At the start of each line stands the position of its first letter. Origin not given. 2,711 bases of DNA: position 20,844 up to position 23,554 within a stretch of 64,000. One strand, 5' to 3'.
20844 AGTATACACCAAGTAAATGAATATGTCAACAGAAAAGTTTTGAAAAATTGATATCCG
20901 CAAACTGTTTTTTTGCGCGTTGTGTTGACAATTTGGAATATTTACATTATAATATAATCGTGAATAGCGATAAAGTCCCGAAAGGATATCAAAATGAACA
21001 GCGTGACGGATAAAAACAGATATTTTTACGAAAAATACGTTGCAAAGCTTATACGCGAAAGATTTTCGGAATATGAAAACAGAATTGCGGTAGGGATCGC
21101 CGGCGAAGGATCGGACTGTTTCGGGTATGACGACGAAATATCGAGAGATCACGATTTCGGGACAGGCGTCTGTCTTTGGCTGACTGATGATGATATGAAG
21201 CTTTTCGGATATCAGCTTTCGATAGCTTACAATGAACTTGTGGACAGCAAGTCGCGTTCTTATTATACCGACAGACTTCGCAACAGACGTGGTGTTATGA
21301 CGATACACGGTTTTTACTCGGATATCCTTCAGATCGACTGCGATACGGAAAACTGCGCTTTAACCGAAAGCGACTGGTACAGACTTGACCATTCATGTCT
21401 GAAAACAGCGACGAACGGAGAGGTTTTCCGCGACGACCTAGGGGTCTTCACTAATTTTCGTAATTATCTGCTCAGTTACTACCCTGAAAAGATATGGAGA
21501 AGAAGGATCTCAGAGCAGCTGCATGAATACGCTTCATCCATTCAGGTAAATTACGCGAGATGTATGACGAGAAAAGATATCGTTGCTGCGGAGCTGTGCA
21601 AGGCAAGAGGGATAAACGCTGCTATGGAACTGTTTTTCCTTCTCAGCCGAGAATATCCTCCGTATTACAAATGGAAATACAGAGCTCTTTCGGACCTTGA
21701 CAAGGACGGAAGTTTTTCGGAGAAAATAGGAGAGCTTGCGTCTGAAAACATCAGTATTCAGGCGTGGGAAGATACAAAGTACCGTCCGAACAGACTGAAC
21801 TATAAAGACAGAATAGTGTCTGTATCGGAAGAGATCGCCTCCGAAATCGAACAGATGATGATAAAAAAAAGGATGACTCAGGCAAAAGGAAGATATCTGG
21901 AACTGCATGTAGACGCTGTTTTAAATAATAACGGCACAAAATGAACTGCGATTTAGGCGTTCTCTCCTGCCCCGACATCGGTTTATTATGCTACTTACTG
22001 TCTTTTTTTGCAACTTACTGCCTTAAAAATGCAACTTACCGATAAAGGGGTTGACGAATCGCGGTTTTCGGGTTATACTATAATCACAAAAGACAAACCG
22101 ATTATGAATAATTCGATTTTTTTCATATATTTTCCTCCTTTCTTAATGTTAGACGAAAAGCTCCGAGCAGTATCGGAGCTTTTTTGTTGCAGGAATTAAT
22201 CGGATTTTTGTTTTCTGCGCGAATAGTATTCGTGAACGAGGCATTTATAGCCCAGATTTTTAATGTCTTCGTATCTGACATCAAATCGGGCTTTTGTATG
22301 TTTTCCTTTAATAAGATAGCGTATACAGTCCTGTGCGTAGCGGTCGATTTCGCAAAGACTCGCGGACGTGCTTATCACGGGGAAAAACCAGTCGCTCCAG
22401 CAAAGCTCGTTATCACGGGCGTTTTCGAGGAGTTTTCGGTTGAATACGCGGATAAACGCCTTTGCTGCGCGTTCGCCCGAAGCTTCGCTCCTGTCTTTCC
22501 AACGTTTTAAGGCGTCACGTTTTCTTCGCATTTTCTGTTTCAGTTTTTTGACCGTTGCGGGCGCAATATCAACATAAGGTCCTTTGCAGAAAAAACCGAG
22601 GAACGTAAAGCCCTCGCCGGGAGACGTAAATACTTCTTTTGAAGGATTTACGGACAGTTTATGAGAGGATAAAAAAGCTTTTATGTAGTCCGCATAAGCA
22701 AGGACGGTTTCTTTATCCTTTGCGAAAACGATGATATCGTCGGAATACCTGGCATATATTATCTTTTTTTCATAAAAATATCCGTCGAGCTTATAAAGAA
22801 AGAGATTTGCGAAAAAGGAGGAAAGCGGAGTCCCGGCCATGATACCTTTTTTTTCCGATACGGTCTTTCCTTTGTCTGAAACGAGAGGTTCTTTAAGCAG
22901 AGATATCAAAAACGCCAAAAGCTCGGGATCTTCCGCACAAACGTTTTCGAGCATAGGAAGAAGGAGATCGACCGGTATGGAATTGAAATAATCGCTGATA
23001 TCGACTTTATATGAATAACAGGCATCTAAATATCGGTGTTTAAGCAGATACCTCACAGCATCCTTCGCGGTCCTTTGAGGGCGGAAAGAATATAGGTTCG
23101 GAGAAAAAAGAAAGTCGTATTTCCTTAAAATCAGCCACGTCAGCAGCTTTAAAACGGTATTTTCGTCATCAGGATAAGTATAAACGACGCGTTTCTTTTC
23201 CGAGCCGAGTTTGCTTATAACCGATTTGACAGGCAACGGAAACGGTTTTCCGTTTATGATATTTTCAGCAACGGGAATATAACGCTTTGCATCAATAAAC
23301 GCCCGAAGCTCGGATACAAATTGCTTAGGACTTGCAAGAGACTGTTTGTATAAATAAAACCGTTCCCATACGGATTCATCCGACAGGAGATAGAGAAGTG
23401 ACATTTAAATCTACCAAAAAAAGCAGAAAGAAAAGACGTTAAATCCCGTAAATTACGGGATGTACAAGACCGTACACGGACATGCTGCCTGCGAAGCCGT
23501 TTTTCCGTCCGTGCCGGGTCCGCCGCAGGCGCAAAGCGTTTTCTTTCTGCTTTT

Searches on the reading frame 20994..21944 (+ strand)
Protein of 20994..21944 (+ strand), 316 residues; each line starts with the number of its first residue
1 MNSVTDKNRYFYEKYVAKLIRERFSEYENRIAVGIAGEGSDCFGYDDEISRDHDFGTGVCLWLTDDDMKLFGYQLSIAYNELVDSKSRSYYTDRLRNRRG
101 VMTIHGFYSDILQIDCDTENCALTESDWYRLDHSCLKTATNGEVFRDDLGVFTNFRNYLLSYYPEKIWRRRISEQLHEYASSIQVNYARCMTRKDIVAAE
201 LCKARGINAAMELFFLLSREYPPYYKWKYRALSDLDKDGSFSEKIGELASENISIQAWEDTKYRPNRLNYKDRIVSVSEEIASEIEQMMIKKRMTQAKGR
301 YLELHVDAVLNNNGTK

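Call 6: search_protein_families(library=padloc, proteins=[window:20994-21944:+])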
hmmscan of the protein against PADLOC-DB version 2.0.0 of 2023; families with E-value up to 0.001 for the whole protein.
window:20994-21944:+ (316 aa): 0 families

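Call 7: search_protein_families(library=pfam, proteins=[window:20994-21944:+])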
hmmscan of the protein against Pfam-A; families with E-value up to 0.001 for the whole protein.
window:20994-21944:+ (316 aa): 1 family
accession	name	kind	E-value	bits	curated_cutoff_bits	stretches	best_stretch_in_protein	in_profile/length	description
PF13228.11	DUF4037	-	1.9e-32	112.4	22.1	1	128-227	1-100/101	Domain of unknown function (DUF4037)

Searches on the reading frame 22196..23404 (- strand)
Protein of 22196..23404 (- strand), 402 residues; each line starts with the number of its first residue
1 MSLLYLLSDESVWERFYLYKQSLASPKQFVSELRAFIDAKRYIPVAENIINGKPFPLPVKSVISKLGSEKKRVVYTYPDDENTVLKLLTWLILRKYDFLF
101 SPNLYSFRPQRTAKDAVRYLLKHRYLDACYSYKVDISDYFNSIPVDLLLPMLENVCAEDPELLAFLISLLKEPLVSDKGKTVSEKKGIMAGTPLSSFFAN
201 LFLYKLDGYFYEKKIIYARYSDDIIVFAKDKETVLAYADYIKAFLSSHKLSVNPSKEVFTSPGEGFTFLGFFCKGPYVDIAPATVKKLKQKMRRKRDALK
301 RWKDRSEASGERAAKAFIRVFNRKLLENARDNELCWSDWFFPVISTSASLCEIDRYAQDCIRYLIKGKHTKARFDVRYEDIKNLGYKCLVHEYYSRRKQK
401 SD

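Call 6: search_protein_families(library=padloc, proteins=[window:22196-23404:-])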
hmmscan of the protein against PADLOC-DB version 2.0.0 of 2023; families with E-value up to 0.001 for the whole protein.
window:22196-23404:- (402 aa): 75 families (the best 25 are shown)
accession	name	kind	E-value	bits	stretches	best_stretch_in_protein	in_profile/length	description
PDLC03764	RT_UG26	-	7.1e-171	566.3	1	1-398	1-397/398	DRT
PDLC01136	RT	-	2.2e-34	117.1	1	45-272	45-257/263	RT (reverse transcriptase)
PDLC03765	RT_UG27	-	1.9e-31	107.5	1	72-369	71-358/420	DRT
PDLC03779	RT_UG4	-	4.2e-30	102.9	1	71-299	61-284/307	DRT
PDLC03754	RT_UG17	-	1.1e-29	101.6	1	127-394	126-384/429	DRT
PDLC02063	Cas1_IIIb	-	5.2e-29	99.3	1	46-291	50-293/617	-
PDLC03766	Drt9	-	2.7e-24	83.8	1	58-292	88-323/488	DRT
PDLC03759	RT_UG21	-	1.3e-21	74.9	1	130-257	143-262/503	DRT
PDLC03756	RT_UG19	-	1.5e-20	71.8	1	130-256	148-271/562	DRT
PDLC03768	Drt3a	-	5.5e-20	70.2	1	116-300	124-297/411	DRT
PDLC03757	Drt2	-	2.5e-19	67.7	1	182-322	282-427/502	DRT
PDLC03755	RT_UG18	-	2.1e-18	64.9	1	93-273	82-261/295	DRT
PDLC03773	RT_UG34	-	6.7e-18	62.9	1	132-257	153-284/512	DRT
PDLC01607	RT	-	1.5e-16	59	1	86-271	15-159/161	"CAS-I,CAS-II,CAS-III,CAS-IV,CAS-V,CAS-VI; acquisition_associated"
PDLC02936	RT_I-A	-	3.6e-16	57.3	1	128-262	89-227/308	-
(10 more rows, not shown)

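Call 7: search_protein_families(library=pfam, proteins=[window:22196-23404:-])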
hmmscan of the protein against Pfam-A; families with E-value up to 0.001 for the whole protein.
window:22196-23404:- (402 aa): 1 family
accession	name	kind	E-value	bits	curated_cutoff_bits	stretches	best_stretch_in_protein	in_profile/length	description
PF00078.32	RVT_1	-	3.9e-23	82.7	29.6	1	69-271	7-203/205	Reverse transcriptase (RNA-dependent DNA polymerase)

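Call 14: find_related_loci(query=window:22196-23404:-, collection=genome_contigs, flank=3000)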
Query window:22196-23404:- (402 aa) in genome_contigs; peptide patterns used: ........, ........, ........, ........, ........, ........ (x = any residue, [..] = any of these).
127 stretches matched a pattern; 36 encode a relative of the query (tblastn E <= 1e-3); 36 distinct loci.
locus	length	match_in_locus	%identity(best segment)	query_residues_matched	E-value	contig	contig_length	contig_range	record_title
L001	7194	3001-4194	69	1-398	0e+0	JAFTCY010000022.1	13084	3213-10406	MAG: Clostridia bacterium isolate RGIG3705 Goat_Rumen.Co__c386566, whole genome shotgun sequence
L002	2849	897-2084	68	1-396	0e+0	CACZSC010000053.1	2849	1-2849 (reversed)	MAG: uncultured Ruminococcus sp. isolate RUG12901 genome assembly, contig: RUG12901_asm_53, whole genome shotgun sequenc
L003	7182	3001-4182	67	1-394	5e-176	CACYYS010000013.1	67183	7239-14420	MAG: uncultured Ruminococcus sp. isolate RUG12395 genome assembly, contig: RUG12395_asm_13, whole genome shotgun sequenc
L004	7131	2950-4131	67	1-394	7e-173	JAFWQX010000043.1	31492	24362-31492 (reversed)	MAG: Clostridia bacterium isolate RGIG5989 Sheep_Omasum-2__c200115, whole genome shotgun sequence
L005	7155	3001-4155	67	10-394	7e-170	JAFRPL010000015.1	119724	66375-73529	MAG: Clostridia bacterium isolate RGIG2681 Goat_Omasum-3__c216148, whole genome shotgun sequence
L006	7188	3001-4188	66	1-395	1e-166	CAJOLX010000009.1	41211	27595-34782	uncultured Clostridia bacterium isolate Reindeer_2_mag_142 genome assembly, contig: scaffold_409, whole genome shotgun s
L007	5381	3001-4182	64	1-394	3e-168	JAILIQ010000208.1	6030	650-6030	MAG: Lachnospiraceae bacterium isolate RUI154 k141_6397887_flag=1_multi=8.0000_len=6030, whole genome shotgun sequence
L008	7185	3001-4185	66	1-395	5e-166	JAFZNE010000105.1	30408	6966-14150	MAG: Lachnospiraceae bacterium isolate RGIG7919 Water_buffalos_Reticulum.Co__c3582414, whole genome shotgun sequence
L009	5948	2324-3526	65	1-401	3e-165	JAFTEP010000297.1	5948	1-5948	MAG: Clostridia bacterium isolate RGIG3748 Goat_Rumen.Co__c2516201, whole genome shotgun sequence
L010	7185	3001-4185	63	1-394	2e-160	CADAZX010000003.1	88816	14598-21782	MAG: uncultured Ruminococcus sp. isolate RUG13779 genome assembly, contig: RUG13779_asm_3, whole genome shotgun sequence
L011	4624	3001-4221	63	1-394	4e-161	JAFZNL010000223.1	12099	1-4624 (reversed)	MAG: Lachnospiraceae bacterium isolate RGIG7926 Water_buffalos_Rumen-1__c662902, whole genome shotgun sequence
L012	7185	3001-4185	63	1-394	2e-160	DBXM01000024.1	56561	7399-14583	MAG TPA_asm: Mageeibacillus sp. UBA1212 UBA1212_contig_2736, whole genome shotgun sequence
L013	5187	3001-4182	62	1-394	2e-161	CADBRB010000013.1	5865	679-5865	MAG: uncultured Ruminococcus sp. isolate RUG14223 genome assembly, contig: RUG14223_asm_13, whole genome shotgun sequenc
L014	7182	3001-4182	65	1-394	2e-159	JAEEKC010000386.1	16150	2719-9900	MAG: Lachnospiraceae bacterium isolate Tb.RUG.184 k141_12147155_flag=1_multi=14.0000_len=16150, whole genome shotgun seq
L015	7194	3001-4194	63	1-398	9e-158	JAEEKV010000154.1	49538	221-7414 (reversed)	MAG: Lachnospiraceae bacterium isolate Tb.RUG.200 k141_5676433_flag=1_multi=40.0878_len=49538, whole genome shotgun sequ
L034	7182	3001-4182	55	1-394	1e-136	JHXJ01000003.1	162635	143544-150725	Ruminococcaceae bacterium AB4001 T486DRAFT_scaffold00003.3_C, whole genome shotgun sequence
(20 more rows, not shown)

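Call 35: search_protein_families(library=ncbifam, proteins=[window:22196-23404:-], max_evalue=1)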
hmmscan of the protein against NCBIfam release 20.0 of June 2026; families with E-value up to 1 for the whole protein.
window:22196-23404:- (402 aa): 9 families
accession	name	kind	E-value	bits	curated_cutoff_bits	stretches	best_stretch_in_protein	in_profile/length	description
TIGR04416.1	group_II_RT_mat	equivalog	2.8e-32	112.2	300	1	88-323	81-316/353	group II intron reverse transcriptase/maturase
NF041747.1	Drt3a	equivalog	1.3e-17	64.2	200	1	130-294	112-294/412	antiviral reverse transcriptase Drt3a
NF041746.1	Drt2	equivalog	1.9e-16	60.2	390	1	182-328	218-376/416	antiviral reverse transcriptase Drt2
NF038233.2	retron_St85_RT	exception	4.2e-16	59.1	235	1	83-296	46-254/289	retron St85 family RNA-directed DNA polymerase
NF041749.1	Drt4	equivalog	6.6e-07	28.7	450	1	183-256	190-263/489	antiviral reverse transcriptase Drt4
NF041750.1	Drt5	equivalog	2.8e-06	26.6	550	1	129-261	127-252/484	antiviral reverse transcriptase Drt5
NF041748.1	Drt3b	equivalog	4.5e-05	22.3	350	1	207-258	262-313/647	antiviral reverse transcriptase Drt3b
TIGR04499.1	abortive_AbiA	subfamily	0.0004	19.2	250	1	127-260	144-291/615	AbiA family abortive infection protein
NF042941.1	Retron_TIR_antiphage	equivalog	0.11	11.2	600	1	185-232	137-188/464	TIR domain-containing anti-phage reverse transcriptase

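Call 36: search_solved_structures(query=window:22196-23404:-, max_evalue=0.001)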
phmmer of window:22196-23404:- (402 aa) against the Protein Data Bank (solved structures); distinct sequences matched with E-value up to 0.001: 20.
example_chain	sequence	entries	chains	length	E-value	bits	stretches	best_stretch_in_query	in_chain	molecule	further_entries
8bgj_A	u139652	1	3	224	3.9e-20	75.4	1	68-272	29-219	RNA-directed DNA polymerase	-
6ar1_A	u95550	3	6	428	2.1e-17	66.3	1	33-295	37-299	GsI-IIC RT | Trt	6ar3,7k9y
7kft_D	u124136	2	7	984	2.7e-11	46.2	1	83-276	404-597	Cas6-RT-Cas1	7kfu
5g2x_C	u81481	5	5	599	2.7e-10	42.9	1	17-224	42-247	GROUP II INTRON-ENCODED PROTEIN LTRA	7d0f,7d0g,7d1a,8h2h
9n69_E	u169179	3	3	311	3.5e-10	42.6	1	123-264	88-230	RNA-directed DNA polymerase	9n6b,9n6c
9ioa_A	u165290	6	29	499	2.4e-09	39.8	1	60-291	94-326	RNA-dependent DNA polymerase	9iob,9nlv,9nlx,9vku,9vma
7uim_D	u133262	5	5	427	1e-08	37.7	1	88-277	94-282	Group II intron reverse transcriptase/maturase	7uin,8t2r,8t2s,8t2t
5hhj_A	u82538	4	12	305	1.2e-08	37.5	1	82-275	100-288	Retron-type reverse transcriptase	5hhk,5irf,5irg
5hhl_A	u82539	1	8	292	1.5e-08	37.2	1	88-271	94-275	Retron-type reverse transcriptase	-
6me0_C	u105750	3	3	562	2.1e-08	36.7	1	56-305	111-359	Maturase reverse transcriptase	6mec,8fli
7v9u_A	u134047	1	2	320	3e-06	29.6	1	185-292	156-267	RNA-directed DNA polymerase from retron EC86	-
7v9x_A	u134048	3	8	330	3.3e-06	29.5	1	185-292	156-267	RNA-directed DNA polymerase from retron EC86 | Retron Ec86 reverse transcriptase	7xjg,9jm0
8qbk_A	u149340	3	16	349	3.8e-06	29.3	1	185-292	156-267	Retron Ec86 reverse transcriptase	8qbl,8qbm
8ub7_A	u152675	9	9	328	1.5e-05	27.4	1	97-293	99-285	Reverse transcriptase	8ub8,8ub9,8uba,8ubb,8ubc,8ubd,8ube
22et_A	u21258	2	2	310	3e-05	26.3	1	128-264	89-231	Retron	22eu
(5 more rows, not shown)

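Call 69: search_protein_families(library=pfam, proteins=[L034:188-1177:-, L034:1257-1709:-, L034:1714-2154:-, L034:2202-2798:-], max_evalue=0.01)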
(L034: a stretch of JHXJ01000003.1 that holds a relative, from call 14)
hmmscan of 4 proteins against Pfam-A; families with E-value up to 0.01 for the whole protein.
L034:188-1177:- (329 aa): 1 family
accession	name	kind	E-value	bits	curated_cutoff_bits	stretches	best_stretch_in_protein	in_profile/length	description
PF04616.20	Glyco_hydro_43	-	3.2e-30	105.9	32.2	1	18-319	11-288/288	Glycosyl hydrolases family 43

L034:1257-1709:- (150 aa): 0 families

L034:1714-2154:- (146 aa): 1 family
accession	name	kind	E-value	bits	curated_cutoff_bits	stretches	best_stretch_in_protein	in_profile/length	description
PF04397.21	LytTR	-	6e-27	94.2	22.6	1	47-142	2-97/98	LytTr DNA-binding domain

L034:2202-2798:- (198 aa): 1 family
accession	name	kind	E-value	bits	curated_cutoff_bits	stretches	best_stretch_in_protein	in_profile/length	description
PF22765.1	DUF7010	-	7.2e-54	182.7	27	1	22-188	4-172/172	Family of unknown function (DUF7010)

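Call 86: search_dna_similar(query=window:22196-23404:-, collection=phages, mode=protein, max_evalue=1e-10, max_rows=8)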
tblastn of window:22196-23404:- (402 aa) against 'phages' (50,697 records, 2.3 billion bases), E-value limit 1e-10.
Records with a match: 12; places in all: 12; records where one place covers at least 80% of the query: 1.
Best place of each record, by identity: <60% 12.
By first word of the organism name: Bacteriophage 6; Streptococcus 4; Mycobacterium 1; Bacteroides 1.
By host as written in the record: - 7; Streptococcus agalactiae CH-1 1; Streptococcus agalactiae ERR126775 1; Streptococcus agalactiae 2603V_R 1; Streptococcus agalactiae JN_AR_GBS78 1; Bacteroides salyersiae BG8 1.
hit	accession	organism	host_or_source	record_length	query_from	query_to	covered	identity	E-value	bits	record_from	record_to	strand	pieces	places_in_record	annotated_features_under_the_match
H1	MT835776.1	Bacteriophage sp.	human fecal samples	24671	23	368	86%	24.7%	3e-17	90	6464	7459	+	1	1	record has no annotation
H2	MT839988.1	Bacteriophage sp.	human fecal samples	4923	1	270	67%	27.6%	2e-17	91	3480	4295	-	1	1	record has no annotation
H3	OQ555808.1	Mycobacterium phage Nanz197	soil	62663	42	293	63%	27.7%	2e-14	81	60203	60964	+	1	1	RNA-directed DNA polymerase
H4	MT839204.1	Bacteriophage sp.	human fecal samples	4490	47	275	57%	29.7%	4e-17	89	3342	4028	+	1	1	record has no annotation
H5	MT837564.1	Bacteriophage sp.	human fecal samples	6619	30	269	60%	27.9%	1e-12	75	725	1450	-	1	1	record has no annotation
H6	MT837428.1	Bacteriophage sp.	human fecal samples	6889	48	293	61%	26.1%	1e-13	79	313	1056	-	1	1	record has no annotation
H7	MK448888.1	Streptococcus phage Javan26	Streptococcus agalactiae CH-1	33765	27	271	61%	25.7%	7e-12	73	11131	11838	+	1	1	retron-type RNA-directed DNA polymerase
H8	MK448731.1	Streptococcus phage Javan33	Streptococcus agalactiae ERR126775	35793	27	271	61%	25.7%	7e-12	73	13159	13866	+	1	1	retron-type RNA-directed DNA polymerase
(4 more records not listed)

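Call 87: search_dna_similar(query=window:22196-23404:-, collection=plasmids, mode=protein, max_evalue=1e-10, max_rows=8)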
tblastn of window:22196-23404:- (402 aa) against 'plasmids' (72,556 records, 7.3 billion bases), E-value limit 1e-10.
Records with a match: 667; places in all: 760; records where one place covers at least 80% of the query: 10.
Best place of each record, by identity: <60% 667.
By first word of the organism name: Klebsiella 231; Escherichia 140; Enterobacter 24; Pseudomonas 24; Acinetobacter 23; Citrobacter 22; Piscirickettsia 15; Ligilactobacillus 11; Limosilactobacillus 11; Providencia 11; and 65 more.
By predicted mobility (MOB-suite, as given by PLSDB): conjugative 330; non-mobilizable 216; mobilizable 121.
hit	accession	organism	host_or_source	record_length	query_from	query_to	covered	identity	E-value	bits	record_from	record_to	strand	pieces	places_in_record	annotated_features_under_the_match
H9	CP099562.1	Lactiplantibacillus pentosus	Olives,Pure culture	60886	12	386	93%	25.8%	6e-15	84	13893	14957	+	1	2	none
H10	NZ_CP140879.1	Pediococcus acidilactici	Chicken,Faeces,Chicken farm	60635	56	401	86%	27.3%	7e-15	84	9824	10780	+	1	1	ltrA: group II intron reverse transcriptase/maturase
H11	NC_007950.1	Polaromonas sp. JS666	-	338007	45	397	88%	25.7%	4e-14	82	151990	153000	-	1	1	ltrA: group II intron reverse transcriptase/maturase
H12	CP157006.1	Methylomonas sp. AM2-LC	-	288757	56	396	85%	26.2%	2e-15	86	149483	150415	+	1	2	record has no annotation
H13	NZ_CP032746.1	Lactiplantibacillus paraplantarum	whole organism,beer contaminant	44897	47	385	84%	26.2%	6e-14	81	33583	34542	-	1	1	ltrA: group II intron reverse transcriptase/maturase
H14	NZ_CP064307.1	Lacticaseibacillus paracasei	single cell,kimchi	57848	56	385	82%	26.6%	6e-13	78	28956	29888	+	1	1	none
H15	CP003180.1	Sulfobacillus acidophilus DSM 10332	coal spoil heap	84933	81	398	79%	26.7%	2e-14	83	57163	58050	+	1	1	RNA-directed DNA polymerase (Reverse transcriptase)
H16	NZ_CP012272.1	Pediococcus damnosus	bottled beer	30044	47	365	79%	26.5%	9e-15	84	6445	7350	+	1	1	none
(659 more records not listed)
